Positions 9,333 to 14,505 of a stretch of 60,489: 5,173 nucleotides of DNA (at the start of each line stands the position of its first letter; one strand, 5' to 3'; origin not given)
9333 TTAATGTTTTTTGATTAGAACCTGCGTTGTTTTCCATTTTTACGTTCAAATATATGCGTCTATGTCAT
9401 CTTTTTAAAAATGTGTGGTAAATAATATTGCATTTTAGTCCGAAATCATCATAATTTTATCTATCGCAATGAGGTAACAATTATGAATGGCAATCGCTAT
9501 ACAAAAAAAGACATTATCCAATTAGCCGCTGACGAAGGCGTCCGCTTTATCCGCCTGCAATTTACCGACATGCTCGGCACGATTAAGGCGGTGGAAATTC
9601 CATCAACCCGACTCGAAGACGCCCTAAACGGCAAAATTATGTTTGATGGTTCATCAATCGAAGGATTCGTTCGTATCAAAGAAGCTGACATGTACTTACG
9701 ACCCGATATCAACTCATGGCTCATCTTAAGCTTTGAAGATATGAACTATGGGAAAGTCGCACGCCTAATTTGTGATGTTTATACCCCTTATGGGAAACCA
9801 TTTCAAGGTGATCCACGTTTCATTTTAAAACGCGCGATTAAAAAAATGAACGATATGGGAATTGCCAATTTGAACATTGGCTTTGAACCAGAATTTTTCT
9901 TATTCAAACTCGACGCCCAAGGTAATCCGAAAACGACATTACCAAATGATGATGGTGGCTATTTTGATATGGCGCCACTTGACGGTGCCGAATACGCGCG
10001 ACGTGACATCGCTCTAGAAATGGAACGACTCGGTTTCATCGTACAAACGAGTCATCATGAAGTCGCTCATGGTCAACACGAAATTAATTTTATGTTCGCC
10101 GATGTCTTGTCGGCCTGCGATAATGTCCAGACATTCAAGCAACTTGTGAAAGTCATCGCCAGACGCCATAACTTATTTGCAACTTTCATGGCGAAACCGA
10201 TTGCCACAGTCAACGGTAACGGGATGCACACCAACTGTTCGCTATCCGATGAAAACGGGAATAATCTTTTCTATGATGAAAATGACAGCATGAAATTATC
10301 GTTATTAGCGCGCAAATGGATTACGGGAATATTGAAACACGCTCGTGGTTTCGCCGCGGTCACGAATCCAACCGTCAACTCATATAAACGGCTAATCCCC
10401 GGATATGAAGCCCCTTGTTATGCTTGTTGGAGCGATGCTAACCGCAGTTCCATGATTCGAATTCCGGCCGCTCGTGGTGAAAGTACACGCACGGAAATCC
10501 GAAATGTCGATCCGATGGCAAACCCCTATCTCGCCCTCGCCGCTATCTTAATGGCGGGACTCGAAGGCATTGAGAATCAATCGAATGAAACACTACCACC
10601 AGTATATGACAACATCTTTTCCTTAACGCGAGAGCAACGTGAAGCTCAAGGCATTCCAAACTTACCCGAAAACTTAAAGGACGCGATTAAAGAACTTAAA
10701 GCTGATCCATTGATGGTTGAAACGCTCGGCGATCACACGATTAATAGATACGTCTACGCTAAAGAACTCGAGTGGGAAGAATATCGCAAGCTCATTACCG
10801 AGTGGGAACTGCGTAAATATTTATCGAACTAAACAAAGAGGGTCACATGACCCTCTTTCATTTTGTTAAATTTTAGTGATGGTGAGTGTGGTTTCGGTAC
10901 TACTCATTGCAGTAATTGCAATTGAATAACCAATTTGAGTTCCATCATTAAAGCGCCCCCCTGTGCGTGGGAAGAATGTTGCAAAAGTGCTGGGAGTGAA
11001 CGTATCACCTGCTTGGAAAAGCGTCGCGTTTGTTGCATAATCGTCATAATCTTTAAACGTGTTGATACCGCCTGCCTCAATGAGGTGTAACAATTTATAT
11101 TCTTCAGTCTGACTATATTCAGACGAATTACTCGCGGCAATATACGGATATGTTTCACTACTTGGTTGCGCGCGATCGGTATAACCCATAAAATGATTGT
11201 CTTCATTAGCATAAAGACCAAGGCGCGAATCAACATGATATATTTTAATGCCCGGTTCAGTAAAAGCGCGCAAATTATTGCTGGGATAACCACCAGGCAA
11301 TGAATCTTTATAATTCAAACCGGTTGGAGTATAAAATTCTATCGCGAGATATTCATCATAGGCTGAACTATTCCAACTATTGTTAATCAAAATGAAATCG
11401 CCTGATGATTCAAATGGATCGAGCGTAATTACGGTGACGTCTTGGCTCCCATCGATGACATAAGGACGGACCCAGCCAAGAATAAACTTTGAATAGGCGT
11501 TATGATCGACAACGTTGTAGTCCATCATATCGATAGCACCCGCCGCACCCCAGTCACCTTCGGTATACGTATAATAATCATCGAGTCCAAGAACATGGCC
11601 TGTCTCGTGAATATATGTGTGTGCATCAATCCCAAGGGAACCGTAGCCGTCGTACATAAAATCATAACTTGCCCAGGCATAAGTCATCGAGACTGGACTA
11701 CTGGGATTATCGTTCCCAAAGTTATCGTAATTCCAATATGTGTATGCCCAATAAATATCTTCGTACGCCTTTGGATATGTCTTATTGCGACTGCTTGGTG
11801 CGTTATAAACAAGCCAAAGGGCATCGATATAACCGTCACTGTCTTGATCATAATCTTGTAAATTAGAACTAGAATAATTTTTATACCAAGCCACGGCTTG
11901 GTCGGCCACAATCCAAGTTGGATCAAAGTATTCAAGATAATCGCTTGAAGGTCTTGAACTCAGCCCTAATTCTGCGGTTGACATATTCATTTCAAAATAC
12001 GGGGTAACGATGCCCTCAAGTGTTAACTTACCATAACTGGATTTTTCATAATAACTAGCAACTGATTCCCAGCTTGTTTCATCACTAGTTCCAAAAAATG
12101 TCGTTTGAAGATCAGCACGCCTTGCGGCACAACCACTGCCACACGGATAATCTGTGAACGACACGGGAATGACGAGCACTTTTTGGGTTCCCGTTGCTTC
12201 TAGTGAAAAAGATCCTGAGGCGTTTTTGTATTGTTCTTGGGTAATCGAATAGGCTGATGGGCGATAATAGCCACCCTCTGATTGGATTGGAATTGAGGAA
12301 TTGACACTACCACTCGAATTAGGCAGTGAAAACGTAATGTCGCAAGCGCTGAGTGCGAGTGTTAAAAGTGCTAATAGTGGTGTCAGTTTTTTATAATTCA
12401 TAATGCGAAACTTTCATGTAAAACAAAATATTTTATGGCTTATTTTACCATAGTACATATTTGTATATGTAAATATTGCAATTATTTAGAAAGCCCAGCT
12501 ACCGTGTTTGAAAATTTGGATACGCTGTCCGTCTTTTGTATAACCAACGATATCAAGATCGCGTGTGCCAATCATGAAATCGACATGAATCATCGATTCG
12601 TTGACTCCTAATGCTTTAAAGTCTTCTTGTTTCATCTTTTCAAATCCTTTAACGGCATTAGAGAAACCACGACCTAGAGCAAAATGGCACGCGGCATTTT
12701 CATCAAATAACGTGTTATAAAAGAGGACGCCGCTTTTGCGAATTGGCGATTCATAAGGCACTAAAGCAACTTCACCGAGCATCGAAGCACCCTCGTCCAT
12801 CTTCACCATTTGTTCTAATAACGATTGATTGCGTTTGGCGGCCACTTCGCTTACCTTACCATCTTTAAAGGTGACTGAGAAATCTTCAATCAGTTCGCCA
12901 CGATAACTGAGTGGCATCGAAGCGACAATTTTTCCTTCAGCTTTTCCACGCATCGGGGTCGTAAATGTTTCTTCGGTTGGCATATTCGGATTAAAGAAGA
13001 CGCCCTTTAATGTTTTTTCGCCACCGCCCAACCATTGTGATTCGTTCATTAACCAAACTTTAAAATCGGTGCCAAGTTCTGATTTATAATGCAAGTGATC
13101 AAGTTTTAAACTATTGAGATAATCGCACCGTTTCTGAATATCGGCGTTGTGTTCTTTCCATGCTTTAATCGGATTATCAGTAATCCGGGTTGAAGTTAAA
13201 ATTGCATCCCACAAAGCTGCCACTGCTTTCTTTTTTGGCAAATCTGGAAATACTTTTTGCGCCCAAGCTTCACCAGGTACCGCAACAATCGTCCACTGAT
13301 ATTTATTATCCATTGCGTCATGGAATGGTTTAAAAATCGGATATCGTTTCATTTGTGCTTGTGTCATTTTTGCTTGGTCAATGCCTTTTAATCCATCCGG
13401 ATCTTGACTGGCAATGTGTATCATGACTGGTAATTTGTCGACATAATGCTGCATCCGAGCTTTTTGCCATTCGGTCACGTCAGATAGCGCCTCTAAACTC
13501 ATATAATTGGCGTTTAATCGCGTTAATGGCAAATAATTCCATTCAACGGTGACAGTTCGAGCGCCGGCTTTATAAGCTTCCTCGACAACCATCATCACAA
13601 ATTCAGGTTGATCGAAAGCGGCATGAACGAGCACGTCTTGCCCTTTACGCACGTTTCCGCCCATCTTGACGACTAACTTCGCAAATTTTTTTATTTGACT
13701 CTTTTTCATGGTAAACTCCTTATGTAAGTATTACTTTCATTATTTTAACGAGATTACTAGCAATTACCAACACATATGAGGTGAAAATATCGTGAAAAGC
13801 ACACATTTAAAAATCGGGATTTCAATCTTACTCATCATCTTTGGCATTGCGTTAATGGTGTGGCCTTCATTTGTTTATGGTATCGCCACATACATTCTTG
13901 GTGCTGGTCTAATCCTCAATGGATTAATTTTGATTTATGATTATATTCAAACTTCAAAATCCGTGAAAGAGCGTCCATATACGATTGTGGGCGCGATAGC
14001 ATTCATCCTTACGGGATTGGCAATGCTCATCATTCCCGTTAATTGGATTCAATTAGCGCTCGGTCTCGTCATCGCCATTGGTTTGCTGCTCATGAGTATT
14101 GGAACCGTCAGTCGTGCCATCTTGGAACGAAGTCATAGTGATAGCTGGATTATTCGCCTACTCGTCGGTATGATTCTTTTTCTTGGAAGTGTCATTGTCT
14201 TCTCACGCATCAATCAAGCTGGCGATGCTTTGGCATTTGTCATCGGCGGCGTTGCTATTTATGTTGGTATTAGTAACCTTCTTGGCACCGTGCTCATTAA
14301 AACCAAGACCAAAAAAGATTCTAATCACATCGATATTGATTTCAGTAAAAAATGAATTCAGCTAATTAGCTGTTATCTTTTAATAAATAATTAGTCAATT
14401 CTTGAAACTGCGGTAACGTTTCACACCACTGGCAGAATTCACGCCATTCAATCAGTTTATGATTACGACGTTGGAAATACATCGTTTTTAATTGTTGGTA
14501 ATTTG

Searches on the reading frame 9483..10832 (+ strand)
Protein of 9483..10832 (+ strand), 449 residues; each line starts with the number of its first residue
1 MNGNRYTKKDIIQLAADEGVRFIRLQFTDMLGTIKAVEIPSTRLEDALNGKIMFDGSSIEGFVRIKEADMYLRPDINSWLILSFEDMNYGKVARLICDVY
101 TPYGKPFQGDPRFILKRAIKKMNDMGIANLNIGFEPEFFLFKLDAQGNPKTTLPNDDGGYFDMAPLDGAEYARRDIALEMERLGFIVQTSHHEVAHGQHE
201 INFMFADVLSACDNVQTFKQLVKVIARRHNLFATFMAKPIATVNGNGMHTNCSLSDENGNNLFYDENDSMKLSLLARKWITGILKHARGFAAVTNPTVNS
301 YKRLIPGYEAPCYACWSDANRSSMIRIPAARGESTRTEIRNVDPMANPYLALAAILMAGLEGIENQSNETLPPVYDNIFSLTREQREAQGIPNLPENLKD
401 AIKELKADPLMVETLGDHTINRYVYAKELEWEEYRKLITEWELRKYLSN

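Call 22: search_protein_families(library=pfam, proteins=[window:9483-10832:+], max_evalue=0.0001)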
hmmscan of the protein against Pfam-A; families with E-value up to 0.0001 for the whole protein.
window:9483-10832:+ (449 aa): 2 families
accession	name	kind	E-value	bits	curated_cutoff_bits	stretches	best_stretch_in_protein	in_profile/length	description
PF00120.29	Gln-synt_C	-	6e-127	423.9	24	1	109-446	2-344/344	Glutamine synthetase, catalytic domain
PF03951.24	Gln-synt_N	-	1.1e-28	99.1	33.4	1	20-102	2-82/82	Glutamine synthetase, beta-Grasp domain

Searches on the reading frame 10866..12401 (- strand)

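Call 23: search_protein_families(library=pfam, proteins=[window:10866-12401:-], max_evalue=0.0001)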
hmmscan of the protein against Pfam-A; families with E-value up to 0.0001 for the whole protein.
window:10866-12401:- (511 aa): 0 families

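Call 42: search_protein_families(library=pfam, proteins=[window:10866-12401:-], max_evalue=1)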
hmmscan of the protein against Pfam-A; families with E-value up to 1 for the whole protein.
window:10866-12401:- (511 aa): 1 family
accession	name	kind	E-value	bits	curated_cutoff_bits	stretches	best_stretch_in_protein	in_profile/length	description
PF05548.17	Peptidase_M11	-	0.0018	17.8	21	1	85-129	9-53/303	Gametolysin peptidase M11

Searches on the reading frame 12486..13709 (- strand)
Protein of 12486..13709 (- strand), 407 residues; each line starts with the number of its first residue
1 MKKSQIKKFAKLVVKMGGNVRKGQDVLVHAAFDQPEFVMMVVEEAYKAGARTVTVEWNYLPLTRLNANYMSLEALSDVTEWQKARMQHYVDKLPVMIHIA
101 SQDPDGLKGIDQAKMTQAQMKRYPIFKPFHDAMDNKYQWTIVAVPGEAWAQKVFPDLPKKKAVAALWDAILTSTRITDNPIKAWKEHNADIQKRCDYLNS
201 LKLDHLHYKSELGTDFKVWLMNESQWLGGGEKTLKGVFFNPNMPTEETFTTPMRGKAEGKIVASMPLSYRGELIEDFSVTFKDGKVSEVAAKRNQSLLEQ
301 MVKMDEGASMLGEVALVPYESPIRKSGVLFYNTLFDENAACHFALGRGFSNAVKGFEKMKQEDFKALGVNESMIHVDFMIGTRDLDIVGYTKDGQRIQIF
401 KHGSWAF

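Call 23: search_protein_families(library=pfam, proteins=[window:12486-13709:-], max_evalue=0.0001)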
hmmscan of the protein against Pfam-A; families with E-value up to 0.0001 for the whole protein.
window:12486-13709:- (407 aa): 1 family
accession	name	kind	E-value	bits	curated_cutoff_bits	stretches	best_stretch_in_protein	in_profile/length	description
PF02073.20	Peptidase_M29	-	1.7e-157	524.9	27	1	3-405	2-406/406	Thermophilic metalloprotease (M29)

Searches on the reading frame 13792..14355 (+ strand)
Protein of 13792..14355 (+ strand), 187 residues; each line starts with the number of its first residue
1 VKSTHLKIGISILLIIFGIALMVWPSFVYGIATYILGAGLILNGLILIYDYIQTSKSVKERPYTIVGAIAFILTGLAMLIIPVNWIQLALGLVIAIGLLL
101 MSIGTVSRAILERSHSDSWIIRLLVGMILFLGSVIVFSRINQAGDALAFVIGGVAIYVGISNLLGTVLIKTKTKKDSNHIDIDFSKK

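Call 23: search_protein_families(library=pfam, proteins=[window:13792-14355:+], max_evalue=0.0001)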
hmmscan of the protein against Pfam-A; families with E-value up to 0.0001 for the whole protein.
window:13792-14355:+ (187 aa): 1 family
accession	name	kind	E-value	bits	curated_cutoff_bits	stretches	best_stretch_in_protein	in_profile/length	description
PF03729.18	DUF308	-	1.1e-11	45.3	25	1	10-80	2-73/73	Short repeat of unknown function (DUF308)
